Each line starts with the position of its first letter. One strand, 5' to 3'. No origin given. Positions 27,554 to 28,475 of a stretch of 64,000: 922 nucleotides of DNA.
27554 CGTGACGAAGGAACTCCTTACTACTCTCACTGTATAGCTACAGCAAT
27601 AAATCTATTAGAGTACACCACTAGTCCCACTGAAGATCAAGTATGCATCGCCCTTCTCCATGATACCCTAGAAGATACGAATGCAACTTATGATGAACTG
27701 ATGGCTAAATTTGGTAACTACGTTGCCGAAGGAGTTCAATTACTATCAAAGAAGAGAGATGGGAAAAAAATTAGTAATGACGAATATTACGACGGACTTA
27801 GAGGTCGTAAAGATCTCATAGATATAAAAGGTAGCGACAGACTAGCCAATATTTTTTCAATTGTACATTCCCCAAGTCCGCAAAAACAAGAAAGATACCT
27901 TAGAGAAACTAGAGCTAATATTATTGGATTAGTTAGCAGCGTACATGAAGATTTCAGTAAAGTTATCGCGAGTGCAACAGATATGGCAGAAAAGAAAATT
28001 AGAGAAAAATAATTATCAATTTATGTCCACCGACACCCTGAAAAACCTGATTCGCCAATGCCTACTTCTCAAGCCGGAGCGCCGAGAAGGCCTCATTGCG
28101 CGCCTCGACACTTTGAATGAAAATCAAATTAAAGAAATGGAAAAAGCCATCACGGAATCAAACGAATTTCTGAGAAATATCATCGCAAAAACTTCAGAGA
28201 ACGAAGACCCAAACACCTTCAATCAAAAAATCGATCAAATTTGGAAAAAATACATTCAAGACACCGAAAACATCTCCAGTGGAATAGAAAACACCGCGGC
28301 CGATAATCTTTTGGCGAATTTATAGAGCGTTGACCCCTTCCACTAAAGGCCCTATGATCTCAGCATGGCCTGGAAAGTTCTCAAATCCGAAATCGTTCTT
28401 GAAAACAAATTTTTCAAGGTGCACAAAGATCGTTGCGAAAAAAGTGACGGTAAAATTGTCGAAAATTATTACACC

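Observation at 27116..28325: Small ORF, HD-type alarmone hydrolase and second small ORF packed behind the RSH gene: candidate neutralising module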

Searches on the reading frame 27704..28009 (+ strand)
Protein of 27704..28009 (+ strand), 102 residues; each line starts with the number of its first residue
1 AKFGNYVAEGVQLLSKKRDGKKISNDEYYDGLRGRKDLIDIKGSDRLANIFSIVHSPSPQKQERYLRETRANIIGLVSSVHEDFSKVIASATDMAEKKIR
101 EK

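Call 79: search_solved_structures(query=window:27704-28009:+, max_evalue=10, show_alignments=5)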
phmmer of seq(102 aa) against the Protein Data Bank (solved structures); distinct sequences matched with E-value up to 10: 8.
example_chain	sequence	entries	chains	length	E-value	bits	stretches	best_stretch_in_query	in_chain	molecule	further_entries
6yvc_A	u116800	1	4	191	0.015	18.7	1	2-70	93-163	Bifunctional (P)ppGpp synthetase/guanosine-3',5'-bis(Diphosphate) 3'-pyrophosphohydrolase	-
6z3n_AAA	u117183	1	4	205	0.017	18.5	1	2-70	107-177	Hydrolase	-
6z3o_AAA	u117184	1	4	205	0.017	18.5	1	2-70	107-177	Small Alarmone Hydrolase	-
6s2t_A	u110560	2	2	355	0.56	13.6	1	38-70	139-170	(P)ppGpp synthetase I, SpoT/RelA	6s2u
7ohg_A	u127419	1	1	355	0.56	13.6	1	38-70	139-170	Guanosine-3',5'-bis(Diphosphate) 3'-pyrophosphohydrolase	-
6s2v_A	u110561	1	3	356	0.56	13.6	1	38-70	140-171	(P)ppGpp synthetase I, SpoT/RelA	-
3llv_A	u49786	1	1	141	0.65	13.4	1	41-80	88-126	Exopolyphosphatase-related protein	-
4xzj_A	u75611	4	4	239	1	12.8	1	47-85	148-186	Putative NAD(+)--arginine ADP-ribosyltransferase Vis | NAD(+)--arginine ADP-ribosyltransferase Vis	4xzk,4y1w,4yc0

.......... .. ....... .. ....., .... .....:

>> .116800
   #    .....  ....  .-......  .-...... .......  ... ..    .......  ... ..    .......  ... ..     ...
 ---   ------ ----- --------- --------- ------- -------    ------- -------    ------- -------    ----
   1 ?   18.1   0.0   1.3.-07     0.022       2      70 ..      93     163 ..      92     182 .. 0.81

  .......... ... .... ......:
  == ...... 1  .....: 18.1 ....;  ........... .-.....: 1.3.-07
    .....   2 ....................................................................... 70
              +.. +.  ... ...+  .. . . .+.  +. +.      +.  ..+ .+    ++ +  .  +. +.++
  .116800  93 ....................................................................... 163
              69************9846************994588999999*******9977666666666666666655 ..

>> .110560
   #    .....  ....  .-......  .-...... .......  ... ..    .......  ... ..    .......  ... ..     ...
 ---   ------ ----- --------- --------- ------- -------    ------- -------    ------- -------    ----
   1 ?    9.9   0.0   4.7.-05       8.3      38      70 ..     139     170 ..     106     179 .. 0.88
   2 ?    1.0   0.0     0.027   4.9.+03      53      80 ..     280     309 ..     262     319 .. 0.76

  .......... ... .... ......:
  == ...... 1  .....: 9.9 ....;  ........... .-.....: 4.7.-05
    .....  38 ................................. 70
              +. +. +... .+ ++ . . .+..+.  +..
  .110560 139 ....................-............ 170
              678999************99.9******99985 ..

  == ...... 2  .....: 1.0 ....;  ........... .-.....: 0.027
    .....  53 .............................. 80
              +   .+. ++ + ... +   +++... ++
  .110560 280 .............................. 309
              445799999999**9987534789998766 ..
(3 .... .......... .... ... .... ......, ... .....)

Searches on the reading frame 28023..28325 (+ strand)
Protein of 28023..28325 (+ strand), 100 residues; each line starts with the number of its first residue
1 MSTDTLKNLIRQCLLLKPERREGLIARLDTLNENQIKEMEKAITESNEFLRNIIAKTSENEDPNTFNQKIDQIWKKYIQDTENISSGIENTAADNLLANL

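Call 3: search_protein_families(library=pfam, proteins=[window:28023-28325:+], max_evalue=0.1)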
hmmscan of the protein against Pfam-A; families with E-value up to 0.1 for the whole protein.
window:28023-28325:+ (100 aa): 4 families
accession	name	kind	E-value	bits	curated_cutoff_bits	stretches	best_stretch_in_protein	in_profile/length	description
PF25060.1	ARM_TT21_2nd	-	0.047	13.6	27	1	36-89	116-171/270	Tetratricopeptide repeat protein 21 second ARM domain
PF08785.16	Ku_PK_bind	-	0.05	14.2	25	1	6-97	26-119/120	Ku C terminal domain like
PF24955.1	DrmE_N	-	0.068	13.1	27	1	12-63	57-107/205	DrmE-like N-terminal domain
PF20369.3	DUF6664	-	0.09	13.9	27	0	47-79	15-48/105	Family of unknown function (DUF6664)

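Call 7: search_protein_families(library=ncbifam, proteins=[window:28023-28325:+], max_evalue=0.1)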
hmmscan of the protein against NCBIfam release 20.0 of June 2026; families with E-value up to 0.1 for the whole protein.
window:28023-28325:+ (100 aa): 2 families
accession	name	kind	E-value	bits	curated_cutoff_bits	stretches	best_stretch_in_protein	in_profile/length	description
TIGR01102.1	yscR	equivalog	0.042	13.6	208.6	1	30-81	73-124/202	type III secretion system export apparatus subunit SctR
NF009438.0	PRK12797.1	subfamily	0.05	13.3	179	1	29-80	82-133/217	EscR/YscR/HrcR family type III secretion system export apparatus protein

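Call 13: search_protein_families(library=padloc, proteins=[window:28023-28325:+], max_evalue=0.1)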
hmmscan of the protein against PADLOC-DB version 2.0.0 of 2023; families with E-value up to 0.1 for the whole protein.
window:28023-28325:+ (100 aa): 3 families
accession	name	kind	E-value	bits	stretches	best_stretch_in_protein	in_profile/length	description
PDLC04550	PDC-M26B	-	0.00099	15.4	1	24-90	254-320/855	-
PDLC01168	CARF_2M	-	0.0084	13.9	1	33-82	112-151/200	"CARF, 2 TMs"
PDLC01872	CARF3--CARF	-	0.012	13.4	1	8-87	13-87/209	-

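Call 21: search_solved_structures(query=window:28023-28325:+, max_evalue=10, show_alignments=2)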
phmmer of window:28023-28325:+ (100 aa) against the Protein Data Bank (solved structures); distinct sequences matched with E-value up to 10: 6.
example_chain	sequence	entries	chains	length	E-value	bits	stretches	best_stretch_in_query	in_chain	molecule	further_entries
9r8p_A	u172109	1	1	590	0.6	14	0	53-84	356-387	hSA3, a mutated hyper-soluble human serum albumin designed for bacterial expression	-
5yqg_A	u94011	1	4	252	0.72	13.7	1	8-40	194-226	14-3-3 protein eta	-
4n6c_A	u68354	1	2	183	0.9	13.4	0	57-95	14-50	uncharacterized protein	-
2c63_A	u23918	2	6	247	1.5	12.7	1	8-40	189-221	14-3-3 PROTEIN ETA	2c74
9r2i_A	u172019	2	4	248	1.6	12.6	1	8-40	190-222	14-3-3 protein eta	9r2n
6xi6_A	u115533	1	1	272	3.2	11.6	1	24-94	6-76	helical fusion design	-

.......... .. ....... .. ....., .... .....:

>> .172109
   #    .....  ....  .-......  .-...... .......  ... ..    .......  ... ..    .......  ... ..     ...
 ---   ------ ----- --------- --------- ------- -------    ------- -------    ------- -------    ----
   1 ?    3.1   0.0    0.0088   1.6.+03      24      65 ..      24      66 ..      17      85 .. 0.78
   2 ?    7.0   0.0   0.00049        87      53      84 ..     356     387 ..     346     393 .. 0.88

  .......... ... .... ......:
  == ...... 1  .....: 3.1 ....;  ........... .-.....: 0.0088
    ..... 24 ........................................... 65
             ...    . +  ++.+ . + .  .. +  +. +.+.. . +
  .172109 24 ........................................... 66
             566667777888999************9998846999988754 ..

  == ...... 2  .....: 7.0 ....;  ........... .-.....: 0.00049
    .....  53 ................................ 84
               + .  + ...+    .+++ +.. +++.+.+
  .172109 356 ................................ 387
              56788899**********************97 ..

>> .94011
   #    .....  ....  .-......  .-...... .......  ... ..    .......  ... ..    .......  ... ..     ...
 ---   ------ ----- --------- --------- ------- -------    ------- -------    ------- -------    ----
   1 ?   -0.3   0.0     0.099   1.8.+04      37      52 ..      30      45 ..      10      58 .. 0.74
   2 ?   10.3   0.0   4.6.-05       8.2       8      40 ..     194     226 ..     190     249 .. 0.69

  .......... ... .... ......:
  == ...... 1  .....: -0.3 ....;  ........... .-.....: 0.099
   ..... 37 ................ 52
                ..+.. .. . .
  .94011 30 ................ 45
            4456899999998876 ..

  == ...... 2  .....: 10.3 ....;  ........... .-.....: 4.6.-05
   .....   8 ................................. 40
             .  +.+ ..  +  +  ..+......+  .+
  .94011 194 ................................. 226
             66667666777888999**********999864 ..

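Call 50: search_protein_families(library=phrogs, proteins=[window:28023-28325:+], max_evalue=0.01)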
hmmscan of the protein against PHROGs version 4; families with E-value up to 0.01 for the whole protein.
window:28023-28325:+ (100 aa): 0 families

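Call 65: predict_structure(protein=window:28023-28325:+)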
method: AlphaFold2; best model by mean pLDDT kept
length: 100 residues; sequences in the alignment: 1
mean_pLDDT: 66.3   pTM: 0.38
mean pLDDT of the five models: 66.3, 62.4, 55.2, 54.2, 53.4
residues with pLDDT >= 90: 0; 70-90: 40; 50-70: 56; < 50: 4
segments of 3 or more residues with pLDDT < 50: none
pLDDT, mean of each block of 10 residues (from residue 1): 56 68 70 73 74 63 70 71 64 54
secondary structure, 60 per line:
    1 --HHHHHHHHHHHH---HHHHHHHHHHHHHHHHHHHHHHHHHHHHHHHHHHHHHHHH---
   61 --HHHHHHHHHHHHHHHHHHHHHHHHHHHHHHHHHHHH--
elements in order: H3-14 H18-57 H63-98

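Call 70: fold_search(model_id=the predicted structure, library=pdb)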
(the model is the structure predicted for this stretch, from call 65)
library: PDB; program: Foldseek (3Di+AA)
matches with E <= 10: 7; with E <= 0.001: 0
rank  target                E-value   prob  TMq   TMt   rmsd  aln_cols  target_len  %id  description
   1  6xi6                  5.7e-01  0.89  0.56  0.23   2.0        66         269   24  Hierarchical design of multi-scale protein complexes by combinatorial assembly of oligomeric helical bundle and repeat p (released 2021-06-02)
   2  9drl_A                9.4e-01  0.80  0.63  0.15   2.1        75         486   23  Cryo-EM structure of the T33-549 tetrahedral cage (released 2025-08-06)
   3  8cok_A                1.2e+00  0.09  0.30  0.30  10.2       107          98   16  Structural analysis of ING3 protein and its binding to histone H3 (released 2023-05-17)
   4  8uzp_M                3.7e+00  0.09  0.38  0.29   6.7        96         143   14  Crystal Structure of the Computationally Designed Influenza Hemagglutinin Epitope Scaffold stem_mimetic_01 bound by An (released 2025-03-19)
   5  8hdv_B                5.0e+00  0.03  0.25  0.21  19.8       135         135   12  De novo design cavitated protein without predefined topology (released 2023-01-18)
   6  1vcs_MODEL_1_A        7.2e+00  0.03  0.25  0.24  10.2        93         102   15  Solution Structure of RSGI RUH-009, an N-Terminal Domain of Vti1a [Mus musculus] (released 2005-05-03)
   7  4zwr_G                8.3e+00  0.05  0.41  0.38   9.6        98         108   13  Crystal Structure of the Bacteriophage T4 recombination mediator protein UvsY, Lattice Type II (released 2016-03-02)

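Call 103: search_solved_structures(query=A8, max_evalue=10, show_alignments=0)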
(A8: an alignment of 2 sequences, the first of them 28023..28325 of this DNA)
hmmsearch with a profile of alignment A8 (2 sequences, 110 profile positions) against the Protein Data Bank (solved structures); distinct sequences matched with E-value up to 10: 9.
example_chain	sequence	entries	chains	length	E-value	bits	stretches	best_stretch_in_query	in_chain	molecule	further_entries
7tbi_M1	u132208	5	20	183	0.047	16.9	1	34-75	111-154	Nsp1 | NUP62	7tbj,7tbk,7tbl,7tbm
5cws_C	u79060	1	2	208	0.062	16.5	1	36-75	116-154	Nucleoporin NSP1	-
6cnh_A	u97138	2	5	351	0.25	14.5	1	3-28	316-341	Serine/threonine-protein kinase PRP4 homolog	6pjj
6pk6_A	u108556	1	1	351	0.25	14.5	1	3-28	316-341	Serine/threonine-protein kinase PRP4 homolog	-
4ian_A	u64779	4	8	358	0.25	14.5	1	3-30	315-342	Serine/threonine-protein kinase PRP4 homolog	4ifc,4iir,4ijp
7rpr_A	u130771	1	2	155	0.33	14.1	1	6-84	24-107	Fibronectin-binding lipoprotein FbpA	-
9uhd_A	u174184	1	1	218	1.4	12.1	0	63-95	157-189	CBY1-interacting BAR domain-containing protein 1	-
6e9y_A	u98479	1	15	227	1.5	12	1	40-70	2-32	DHF38 filament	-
5j10_A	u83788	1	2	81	3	11.1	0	32-59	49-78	peptide design 2L4HC2_24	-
